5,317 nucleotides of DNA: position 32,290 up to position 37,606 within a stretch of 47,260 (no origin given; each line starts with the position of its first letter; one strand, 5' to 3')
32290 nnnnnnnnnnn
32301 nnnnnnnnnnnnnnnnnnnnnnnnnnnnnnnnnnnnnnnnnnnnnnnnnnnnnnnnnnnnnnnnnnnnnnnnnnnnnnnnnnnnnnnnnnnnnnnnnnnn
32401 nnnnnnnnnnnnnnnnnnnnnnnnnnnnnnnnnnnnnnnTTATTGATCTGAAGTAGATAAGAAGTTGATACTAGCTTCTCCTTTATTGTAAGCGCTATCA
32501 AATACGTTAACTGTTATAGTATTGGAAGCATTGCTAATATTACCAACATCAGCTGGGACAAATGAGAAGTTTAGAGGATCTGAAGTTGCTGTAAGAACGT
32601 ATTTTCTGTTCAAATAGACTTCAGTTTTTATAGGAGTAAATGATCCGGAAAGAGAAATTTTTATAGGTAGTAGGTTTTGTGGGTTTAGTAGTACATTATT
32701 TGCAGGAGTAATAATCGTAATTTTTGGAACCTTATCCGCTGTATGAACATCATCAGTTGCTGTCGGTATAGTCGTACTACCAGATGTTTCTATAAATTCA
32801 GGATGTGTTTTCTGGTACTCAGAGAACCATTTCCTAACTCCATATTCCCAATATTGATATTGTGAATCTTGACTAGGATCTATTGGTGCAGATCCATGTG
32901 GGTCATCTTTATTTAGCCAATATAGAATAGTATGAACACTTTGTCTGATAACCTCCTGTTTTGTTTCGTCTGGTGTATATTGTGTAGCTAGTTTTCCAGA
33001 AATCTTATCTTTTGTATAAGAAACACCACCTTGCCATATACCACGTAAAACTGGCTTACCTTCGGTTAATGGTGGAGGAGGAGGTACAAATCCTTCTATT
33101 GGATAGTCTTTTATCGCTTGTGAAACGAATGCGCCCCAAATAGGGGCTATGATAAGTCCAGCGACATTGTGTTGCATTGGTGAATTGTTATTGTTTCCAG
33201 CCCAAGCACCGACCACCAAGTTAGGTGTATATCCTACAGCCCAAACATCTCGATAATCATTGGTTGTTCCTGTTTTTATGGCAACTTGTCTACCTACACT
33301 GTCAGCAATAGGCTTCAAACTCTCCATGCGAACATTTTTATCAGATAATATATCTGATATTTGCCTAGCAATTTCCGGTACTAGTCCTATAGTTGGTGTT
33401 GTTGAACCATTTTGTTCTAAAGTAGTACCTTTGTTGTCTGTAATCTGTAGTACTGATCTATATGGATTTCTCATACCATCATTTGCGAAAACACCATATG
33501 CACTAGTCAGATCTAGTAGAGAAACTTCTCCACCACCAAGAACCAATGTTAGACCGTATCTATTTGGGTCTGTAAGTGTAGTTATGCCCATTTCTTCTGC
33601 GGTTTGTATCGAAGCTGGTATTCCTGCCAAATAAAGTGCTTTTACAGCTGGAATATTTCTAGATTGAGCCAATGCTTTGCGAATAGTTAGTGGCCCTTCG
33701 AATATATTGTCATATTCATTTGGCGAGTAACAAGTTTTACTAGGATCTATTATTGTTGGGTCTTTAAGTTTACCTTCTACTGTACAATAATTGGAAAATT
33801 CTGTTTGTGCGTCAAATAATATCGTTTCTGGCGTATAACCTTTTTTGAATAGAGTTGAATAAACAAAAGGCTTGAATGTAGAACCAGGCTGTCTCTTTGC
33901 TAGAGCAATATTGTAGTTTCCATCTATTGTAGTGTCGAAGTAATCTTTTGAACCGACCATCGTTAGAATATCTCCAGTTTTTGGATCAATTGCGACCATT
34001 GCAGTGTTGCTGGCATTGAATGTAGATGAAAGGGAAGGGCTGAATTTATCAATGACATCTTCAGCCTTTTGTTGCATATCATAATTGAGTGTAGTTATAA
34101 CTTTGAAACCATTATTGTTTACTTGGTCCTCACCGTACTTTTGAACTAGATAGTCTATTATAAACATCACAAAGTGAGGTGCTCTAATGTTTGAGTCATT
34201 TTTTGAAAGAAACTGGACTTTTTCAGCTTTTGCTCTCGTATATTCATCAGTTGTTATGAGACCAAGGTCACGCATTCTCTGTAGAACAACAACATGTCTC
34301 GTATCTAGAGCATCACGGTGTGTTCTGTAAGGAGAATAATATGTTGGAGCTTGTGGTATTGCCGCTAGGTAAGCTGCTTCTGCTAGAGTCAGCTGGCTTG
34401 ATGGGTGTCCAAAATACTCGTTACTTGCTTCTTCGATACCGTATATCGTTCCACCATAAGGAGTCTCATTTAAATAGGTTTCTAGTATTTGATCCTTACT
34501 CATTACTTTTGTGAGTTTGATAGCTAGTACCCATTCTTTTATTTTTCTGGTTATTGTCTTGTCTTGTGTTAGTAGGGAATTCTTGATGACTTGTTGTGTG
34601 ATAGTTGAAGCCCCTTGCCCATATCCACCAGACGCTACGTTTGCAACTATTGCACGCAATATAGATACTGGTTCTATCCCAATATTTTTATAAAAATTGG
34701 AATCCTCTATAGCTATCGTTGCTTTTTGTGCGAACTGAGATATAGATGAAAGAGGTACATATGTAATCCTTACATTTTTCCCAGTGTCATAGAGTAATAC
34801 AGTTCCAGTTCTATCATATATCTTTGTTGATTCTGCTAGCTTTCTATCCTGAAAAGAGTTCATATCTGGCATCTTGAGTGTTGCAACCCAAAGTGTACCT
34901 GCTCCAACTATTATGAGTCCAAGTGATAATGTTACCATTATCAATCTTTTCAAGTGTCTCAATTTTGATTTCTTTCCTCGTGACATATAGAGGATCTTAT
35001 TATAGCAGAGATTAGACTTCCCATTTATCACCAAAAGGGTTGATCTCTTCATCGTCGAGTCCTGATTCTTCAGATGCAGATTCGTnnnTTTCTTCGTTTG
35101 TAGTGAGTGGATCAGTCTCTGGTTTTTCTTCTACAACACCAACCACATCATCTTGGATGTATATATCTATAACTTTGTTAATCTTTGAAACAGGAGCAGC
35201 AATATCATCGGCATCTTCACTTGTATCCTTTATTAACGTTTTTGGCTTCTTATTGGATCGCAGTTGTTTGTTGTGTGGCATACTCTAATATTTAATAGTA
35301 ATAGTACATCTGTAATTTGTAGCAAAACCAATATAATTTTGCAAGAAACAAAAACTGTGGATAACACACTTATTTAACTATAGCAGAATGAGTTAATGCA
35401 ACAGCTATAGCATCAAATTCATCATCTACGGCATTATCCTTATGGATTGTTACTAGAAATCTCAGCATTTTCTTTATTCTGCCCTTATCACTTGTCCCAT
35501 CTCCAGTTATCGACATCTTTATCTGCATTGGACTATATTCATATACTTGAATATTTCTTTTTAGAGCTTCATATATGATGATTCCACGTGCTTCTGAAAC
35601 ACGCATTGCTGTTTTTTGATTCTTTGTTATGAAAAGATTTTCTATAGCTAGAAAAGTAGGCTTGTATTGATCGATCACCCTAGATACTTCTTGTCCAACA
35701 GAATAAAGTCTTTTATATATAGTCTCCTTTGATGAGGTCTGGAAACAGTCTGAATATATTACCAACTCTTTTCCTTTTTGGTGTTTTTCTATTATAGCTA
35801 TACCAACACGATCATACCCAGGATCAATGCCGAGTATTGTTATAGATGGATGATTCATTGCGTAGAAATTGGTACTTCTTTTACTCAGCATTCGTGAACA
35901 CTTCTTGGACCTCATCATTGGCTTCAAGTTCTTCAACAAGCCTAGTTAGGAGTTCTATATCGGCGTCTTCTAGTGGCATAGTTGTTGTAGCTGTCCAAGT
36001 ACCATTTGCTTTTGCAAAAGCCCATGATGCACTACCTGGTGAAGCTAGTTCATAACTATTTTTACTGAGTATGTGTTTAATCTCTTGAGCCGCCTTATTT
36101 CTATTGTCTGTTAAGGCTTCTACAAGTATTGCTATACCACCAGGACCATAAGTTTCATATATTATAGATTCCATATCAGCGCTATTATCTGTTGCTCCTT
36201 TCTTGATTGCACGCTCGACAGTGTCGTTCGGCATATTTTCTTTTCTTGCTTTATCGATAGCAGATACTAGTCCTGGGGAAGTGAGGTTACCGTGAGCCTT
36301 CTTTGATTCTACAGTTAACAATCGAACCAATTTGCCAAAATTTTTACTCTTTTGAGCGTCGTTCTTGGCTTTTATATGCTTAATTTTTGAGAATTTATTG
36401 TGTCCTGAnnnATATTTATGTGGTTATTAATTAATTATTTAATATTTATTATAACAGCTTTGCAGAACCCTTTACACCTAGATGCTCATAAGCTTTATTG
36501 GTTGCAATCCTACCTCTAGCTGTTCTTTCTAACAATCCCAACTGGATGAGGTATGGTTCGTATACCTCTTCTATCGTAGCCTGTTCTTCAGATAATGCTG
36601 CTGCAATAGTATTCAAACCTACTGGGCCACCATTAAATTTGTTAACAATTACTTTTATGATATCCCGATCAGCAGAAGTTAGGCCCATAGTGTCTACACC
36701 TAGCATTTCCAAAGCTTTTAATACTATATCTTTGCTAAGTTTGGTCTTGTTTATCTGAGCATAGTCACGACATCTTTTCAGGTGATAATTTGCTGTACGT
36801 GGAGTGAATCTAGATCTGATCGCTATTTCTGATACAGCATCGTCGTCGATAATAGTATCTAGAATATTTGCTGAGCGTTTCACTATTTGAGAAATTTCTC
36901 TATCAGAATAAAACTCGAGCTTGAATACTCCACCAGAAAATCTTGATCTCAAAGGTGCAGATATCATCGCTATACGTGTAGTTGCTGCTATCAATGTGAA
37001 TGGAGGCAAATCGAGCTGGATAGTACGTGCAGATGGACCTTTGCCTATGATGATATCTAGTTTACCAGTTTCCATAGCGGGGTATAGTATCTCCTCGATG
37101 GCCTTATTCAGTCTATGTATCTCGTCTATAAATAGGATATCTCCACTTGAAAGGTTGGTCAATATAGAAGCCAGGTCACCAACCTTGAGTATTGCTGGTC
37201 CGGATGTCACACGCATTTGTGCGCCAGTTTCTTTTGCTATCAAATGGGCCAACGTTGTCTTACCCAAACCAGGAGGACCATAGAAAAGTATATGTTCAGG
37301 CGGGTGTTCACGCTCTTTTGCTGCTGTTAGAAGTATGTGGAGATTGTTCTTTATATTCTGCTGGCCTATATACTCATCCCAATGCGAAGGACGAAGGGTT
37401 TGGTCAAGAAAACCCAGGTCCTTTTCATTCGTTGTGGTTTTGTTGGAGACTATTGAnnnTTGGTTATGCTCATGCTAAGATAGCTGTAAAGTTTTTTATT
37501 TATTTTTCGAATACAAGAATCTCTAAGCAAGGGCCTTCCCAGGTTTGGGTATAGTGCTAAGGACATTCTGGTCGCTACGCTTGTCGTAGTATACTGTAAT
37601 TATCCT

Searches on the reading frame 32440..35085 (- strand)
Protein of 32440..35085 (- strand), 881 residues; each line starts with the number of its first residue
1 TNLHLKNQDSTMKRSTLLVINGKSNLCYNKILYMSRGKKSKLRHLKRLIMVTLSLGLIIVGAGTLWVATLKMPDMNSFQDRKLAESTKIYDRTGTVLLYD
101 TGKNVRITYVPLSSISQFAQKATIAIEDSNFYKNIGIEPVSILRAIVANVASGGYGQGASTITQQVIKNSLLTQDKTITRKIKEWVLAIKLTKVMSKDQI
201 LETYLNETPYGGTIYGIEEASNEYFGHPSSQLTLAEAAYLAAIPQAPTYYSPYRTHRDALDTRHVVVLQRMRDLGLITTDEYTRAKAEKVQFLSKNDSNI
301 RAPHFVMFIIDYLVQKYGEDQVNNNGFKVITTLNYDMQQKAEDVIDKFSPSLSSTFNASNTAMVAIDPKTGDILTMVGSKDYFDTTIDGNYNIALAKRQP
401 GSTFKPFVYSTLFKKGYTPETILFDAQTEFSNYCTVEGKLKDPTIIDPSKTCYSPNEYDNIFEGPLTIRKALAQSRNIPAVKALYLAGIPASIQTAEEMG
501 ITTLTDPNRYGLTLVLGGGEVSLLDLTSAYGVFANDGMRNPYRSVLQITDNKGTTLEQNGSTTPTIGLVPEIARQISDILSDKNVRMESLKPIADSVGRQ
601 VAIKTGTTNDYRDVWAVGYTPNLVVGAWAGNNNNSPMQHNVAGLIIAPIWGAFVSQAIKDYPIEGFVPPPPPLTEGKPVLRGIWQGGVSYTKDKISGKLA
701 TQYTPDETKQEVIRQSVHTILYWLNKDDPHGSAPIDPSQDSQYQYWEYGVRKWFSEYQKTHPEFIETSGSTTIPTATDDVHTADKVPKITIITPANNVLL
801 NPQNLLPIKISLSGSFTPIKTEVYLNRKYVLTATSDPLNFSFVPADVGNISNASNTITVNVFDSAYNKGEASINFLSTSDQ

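Call 87: search_protein_families(library=pfam, max_evalue=1e-8, proteins=[window:32440-35085:-])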
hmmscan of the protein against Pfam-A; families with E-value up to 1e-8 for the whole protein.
window:32440-35085:- (881 aa): 2 families
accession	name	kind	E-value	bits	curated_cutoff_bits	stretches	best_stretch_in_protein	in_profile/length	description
PF00912.28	Transgly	-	7.8e-59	198.5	27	1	102-271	9-177/178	Transglycosylase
PF00905.27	Transpeptidase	-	4.6e-18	65.9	22.1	1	362-621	2-266/299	Penicillin binding protein transpeptidase domain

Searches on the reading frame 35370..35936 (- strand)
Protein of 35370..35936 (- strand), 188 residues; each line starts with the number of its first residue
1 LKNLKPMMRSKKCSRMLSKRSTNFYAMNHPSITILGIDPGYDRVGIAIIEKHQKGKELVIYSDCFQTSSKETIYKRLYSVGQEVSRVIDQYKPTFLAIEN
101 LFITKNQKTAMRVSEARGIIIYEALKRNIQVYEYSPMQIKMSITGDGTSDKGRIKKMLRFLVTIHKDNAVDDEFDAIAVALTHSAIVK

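Call 87: search_protein_families(library=pfam, max_evalue=1e-8, proteins=[window:35370-35936:-])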
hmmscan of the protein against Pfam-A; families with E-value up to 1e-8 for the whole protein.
window:35370-35936:- (188 aa): 1 family
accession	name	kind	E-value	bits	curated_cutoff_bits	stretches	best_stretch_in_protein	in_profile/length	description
PF02075.23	RuvC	-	6.8e-38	130.3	22.2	1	34-183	1-148/148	Crossover junction endodeoxyribonuclease RuvC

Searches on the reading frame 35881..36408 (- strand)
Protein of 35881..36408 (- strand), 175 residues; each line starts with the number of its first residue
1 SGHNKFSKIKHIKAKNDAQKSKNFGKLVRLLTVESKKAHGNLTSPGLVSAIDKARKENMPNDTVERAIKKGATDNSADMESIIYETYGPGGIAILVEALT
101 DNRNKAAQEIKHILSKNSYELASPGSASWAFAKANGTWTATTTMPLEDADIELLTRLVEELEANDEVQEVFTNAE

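Call 87: search_protein_families(library=pfam, max_evalue=1e-8, proteins=[window:35881-36408:-])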
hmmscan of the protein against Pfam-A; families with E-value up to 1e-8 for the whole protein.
window:35881-36408:- (175 aa): 2 families
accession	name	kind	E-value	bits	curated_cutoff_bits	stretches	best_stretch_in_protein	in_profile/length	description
PF01709.26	Transcrip_reg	-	1.8e-26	93.2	27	1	79-133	1-55/160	TACO1/YebC second and third domain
PF20772.2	TACO1_YebC_N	-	8.3e-21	74.7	36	1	4-72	1-71/73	TACO1/YebC protein N-terminal domain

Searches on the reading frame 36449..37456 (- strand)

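Call 87: search_protein_families(library=pfam, max_evalue=1e-8, proteins=[window:36449-37456:-])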
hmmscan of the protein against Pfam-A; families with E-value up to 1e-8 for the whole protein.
window:36449-37456:- (335 aa): 5 families
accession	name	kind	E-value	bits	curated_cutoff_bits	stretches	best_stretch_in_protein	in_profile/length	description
PF05496.18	RuvB_N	-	9.3e-71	237.2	27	1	21-174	1-154/159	Holliday junction DNA helicase RuvB P-loop domain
PF05491.19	RuvB_C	-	4.5e-27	94.2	24.7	1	257-326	2-71/72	RuvB C-terminal winged helix domain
PF17864.7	AAA_lid_4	-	5.5e-21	74.6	27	1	183-255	1-74/74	RuvB AAA lid domain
PF00004.35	AAA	-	7.7e-21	75.3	21.2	1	56-174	1-124/131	ATPase family associated with various cellular activities (AAA)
PF07728.20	AAA_5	-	1.2e-10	42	22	1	55-173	1-139/139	AAA domain (dynein-related subfamily)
